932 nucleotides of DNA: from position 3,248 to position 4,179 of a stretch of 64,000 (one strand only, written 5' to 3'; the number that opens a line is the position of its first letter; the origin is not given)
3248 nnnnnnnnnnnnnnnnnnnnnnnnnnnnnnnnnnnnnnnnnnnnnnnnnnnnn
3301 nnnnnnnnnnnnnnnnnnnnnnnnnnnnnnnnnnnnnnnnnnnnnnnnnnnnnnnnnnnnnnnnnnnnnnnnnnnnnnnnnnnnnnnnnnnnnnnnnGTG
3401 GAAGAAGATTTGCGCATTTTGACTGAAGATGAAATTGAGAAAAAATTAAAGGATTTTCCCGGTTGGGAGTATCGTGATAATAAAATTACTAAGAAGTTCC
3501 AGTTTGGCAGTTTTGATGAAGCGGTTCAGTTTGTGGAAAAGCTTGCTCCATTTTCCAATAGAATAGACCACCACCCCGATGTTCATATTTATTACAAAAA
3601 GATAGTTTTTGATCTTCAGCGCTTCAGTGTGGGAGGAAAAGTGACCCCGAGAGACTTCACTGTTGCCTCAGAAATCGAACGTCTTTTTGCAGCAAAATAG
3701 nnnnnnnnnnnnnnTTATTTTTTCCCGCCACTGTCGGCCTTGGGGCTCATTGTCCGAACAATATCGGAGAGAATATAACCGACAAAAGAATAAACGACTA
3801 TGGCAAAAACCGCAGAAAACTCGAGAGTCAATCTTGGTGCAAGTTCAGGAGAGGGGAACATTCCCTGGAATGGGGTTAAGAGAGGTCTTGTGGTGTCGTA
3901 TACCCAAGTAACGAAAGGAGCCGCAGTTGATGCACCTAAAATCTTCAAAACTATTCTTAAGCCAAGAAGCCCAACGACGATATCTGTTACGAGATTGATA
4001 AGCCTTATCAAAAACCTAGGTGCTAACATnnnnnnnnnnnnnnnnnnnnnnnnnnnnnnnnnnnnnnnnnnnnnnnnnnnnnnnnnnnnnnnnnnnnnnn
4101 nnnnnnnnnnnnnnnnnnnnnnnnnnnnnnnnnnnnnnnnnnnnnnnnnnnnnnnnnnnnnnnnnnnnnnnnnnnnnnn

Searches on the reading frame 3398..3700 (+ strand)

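Call 6: search_protein_families(library=pfam, proteins=[window:3398-3700:+], max_evalue=1)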
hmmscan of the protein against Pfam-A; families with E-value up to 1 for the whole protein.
window:3398-3700:+ (100 aa): 2 families
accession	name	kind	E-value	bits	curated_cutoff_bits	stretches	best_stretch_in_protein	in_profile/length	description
PF01329.24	Pterin_4a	-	7.5e-22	77.7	26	1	8-96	3-91/91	Pterin 4 alpha carbinolamine dehydratase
PF21241.2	UvsW_N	-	0.048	14.5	25.3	1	6-47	13-54/81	DNA helicase UvsW, N-terminal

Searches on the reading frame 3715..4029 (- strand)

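Call 6: search_protein_families(library=pfam, proteins=[window:3715-4029:-], max_evalue=1)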
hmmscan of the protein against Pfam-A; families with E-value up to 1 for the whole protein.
window:3715-4029:- (104 aa): 1 family
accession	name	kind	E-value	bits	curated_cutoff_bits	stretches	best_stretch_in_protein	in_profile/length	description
PF02325.22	YGGT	-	5.1e-07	30.4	27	1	13-86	2-69/70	YGGT family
